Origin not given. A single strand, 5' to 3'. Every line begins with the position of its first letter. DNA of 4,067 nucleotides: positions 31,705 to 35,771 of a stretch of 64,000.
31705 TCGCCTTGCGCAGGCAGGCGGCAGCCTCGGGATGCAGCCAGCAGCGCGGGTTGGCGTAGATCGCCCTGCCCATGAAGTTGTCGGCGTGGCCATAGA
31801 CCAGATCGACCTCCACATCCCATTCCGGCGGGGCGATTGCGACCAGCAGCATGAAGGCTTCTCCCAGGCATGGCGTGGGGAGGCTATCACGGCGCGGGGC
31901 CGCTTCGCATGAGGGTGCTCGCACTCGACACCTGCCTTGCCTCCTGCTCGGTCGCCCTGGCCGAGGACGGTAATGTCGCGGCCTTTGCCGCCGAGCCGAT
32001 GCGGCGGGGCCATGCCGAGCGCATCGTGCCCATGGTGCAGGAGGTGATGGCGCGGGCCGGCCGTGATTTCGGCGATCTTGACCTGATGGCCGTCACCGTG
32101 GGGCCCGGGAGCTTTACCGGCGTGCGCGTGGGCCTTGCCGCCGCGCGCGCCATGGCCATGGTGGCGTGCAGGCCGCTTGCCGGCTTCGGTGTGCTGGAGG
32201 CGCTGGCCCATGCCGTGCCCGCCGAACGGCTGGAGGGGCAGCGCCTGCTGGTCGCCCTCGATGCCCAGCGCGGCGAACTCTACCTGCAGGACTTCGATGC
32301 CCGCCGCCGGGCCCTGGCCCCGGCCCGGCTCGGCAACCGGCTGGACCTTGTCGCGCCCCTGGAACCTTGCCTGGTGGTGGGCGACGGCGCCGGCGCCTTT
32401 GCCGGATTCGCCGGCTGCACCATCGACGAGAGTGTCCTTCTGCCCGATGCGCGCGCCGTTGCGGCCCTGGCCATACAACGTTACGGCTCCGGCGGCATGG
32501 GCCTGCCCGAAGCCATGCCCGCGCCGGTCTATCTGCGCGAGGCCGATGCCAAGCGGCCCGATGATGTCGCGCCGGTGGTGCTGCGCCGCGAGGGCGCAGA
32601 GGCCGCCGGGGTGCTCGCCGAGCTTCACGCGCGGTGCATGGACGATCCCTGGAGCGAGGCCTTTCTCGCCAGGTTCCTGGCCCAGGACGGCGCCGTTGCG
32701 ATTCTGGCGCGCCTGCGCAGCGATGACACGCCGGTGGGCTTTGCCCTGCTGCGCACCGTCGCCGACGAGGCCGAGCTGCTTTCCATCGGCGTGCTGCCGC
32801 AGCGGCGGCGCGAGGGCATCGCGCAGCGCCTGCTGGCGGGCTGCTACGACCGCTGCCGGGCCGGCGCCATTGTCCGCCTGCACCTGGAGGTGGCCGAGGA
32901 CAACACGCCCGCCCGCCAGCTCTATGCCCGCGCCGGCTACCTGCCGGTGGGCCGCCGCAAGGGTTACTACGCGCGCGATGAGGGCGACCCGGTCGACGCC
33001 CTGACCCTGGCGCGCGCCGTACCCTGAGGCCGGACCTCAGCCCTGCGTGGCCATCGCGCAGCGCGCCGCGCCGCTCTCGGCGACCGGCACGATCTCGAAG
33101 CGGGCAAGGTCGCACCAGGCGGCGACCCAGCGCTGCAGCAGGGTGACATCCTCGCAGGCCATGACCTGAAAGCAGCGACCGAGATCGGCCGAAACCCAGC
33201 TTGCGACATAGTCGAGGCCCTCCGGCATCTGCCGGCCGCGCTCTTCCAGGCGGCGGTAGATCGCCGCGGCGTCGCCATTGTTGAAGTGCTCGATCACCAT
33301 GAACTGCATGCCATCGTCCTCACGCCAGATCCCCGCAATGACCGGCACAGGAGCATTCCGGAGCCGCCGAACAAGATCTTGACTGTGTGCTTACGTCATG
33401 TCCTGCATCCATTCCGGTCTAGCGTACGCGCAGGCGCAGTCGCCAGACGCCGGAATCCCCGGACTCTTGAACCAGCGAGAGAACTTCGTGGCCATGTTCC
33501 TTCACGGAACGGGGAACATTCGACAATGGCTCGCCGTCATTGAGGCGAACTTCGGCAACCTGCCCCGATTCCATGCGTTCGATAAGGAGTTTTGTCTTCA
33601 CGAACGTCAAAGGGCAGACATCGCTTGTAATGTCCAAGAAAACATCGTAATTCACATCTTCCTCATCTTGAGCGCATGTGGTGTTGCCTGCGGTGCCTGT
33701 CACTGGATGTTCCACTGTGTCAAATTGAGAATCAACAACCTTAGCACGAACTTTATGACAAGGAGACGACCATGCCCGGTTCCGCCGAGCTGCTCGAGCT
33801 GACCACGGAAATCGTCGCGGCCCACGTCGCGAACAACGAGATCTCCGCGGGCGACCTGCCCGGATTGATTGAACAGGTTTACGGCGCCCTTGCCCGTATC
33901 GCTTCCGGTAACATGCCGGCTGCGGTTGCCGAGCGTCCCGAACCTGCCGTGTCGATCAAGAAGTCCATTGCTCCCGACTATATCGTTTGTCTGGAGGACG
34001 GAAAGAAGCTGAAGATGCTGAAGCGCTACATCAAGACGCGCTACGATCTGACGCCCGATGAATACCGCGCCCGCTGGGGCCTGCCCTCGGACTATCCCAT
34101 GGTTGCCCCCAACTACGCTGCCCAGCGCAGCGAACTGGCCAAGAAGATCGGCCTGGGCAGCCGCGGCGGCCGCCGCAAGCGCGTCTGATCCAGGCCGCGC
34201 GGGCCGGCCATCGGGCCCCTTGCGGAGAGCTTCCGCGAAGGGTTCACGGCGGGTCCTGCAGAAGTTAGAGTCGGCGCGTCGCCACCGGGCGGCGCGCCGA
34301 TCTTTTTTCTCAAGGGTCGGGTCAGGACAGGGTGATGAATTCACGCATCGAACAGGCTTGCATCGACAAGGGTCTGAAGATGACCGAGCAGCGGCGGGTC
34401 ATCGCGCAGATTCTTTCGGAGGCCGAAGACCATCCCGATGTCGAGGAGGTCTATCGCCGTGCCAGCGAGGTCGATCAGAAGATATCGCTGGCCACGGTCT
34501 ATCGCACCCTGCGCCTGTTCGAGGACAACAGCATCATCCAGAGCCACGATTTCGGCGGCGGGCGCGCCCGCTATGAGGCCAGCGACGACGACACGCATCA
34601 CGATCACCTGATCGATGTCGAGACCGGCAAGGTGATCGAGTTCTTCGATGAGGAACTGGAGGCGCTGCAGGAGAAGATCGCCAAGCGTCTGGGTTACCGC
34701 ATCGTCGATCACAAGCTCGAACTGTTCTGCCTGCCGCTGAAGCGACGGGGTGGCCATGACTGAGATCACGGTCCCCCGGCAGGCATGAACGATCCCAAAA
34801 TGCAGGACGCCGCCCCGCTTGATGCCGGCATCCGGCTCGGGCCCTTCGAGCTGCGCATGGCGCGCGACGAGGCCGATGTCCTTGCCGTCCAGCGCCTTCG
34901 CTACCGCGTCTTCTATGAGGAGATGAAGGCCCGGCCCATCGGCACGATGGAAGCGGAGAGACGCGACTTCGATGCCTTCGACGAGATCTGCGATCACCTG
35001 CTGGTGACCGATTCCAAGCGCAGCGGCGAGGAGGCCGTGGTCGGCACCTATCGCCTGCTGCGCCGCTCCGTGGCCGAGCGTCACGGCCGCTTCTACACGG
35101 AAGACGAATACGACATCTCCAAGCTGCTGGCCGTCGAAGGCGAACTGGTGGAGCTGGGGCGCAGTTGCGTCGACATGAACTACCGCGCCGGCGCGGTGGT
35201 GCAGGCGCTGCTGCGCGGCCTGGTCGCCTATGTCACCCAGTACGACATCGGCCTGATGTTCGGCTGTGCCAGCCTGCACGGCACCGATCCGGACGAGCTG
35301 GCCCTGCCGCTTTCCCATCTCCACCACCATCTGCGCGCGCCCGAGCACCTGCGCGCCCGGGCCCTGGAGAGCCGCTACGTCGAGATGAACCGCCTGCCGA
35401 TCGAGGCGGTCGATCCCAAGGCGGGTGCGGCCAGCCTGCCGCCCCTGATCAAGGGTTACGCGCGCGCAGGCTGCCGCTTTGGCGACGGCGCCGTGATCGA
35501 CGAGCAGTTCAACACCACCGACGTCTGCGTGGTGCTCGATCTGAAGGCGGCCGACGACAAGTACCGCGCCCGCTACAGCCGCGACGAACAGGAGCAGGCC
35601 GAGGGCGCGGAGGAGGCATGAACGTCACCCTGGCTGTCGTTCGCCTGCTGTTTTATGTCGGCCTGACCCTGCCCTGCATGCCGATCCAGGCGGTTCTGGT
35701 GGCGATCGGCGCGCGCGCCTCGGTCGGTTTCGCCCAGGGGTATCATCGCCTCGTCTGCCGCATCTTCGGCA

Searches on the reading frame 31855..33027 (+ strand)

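Call 22: search_protein_families(library=pfam, proteins=[window:31855-33027:+], max_evalue=0.001)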
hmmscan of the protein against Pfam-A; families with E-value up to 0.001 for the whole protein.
window:31855-33027:+ (390 aa): 5 families
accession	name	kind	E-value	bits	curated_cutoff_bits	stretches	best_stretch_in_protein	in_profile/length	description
PF00814.31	TsaD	-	8.1e-22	78.6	24.8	1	50-149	26-128/264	tRNA N6-adenosine threonylcarbamoyltransferase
PF00583.31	Acetyltransf_1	-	8.4e-17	62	20.7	1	254-362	4-116/116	Acetyltransferase (GNAT) family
PF13508.13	Acetyltransf_7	-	5.1e-09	36.8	27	1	289-362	10-82/84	Acetyltransferase (GNAT) domain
PF13673.13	Acetyltransf_10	-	7.1e-06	26.5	23.6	1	287-367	36-112/128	Acetyltransferase (GNAT) domain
PF08445.16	FR47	-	0.00028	21.3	22.1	0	304-362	20-77/86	FR47-like protein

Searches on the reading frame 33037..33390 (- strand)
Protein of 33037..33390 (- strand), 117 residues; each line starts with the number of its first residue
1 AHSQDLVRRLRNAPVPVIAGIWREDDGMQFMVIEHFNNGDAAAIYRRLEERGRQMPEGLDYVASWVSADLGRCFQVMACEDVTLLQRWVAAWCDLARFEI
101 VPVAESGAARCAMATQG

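Call 22: search_protein_families(library=pfam, proteins=[window:33037-33390:-], max_evalue=0.001)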
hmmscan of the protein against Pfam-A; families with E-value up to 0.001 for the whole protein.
window:33037-33390:- (117 aa): 1 family
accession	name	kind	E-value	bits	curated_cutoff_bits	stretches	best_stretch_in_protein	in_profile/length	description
PF11746.14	DUF3303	-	5.7e-28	97.3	21.2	1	28-114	1-89/92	Domain of unknown function (DUF3303)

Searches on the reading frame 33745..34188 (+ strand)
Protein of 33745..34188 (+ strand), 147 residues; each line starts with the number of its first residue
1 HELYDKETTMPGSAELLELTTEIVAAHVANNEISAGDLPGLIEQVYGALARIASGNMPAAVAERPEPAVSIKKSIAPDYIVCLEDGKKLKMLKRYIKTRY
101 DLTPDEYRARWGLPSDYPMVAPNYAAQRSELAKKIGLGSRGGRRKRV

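Call 22: search_protein_families(library=pfam, proteins=[window:33745-34188:+], max_evalue=0.001)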
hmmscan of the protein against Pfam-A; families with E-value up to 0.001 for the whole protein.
window:33745-34188:+ (147 aa): 1 family
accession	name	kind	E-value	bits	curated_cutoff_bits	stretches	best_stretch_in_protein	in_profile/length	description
PF05443.17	ROS_MUCR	-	1.1e-50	171.3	25.4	1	16-138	2-123/123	ROS/MUCR transcriptional regulator protein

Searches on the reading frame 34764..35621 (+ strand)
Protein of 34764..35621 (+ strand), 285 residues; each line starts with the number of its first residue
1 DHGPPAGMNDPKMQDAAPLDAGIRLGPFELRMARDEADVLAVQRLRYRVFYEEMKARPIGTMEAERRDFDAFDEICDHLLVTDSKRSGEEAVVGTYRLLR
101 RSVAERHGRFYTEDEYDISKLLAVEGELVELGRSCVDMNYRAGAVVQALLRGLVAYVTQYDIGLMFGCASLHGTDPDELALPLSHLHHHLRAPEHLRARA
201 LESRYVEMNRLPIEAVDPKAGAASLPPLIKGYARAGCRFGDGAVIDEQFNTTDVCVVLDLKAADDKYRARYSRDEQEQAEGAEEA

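Call 22: search_protein_families(library=pfam, proteins=[window:34764-35621:+], max_evalue=0.001)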
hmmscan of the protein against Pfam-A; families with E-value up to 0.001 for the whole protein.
window:34764-35621:+ (285 aa): 2 families
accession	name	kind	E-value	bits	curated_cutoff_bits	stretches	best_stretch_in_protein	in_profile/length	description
PF13444.12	Acetyltransf_5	-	6.2e-32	110.8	22.4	1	45-150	1-101/102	Acetyltransferase (GNAT) domain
PF21926.2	FeeM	-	2.5e-05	24.5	27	1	41-160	1-113/158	N-acyl amino acid synthase FeeM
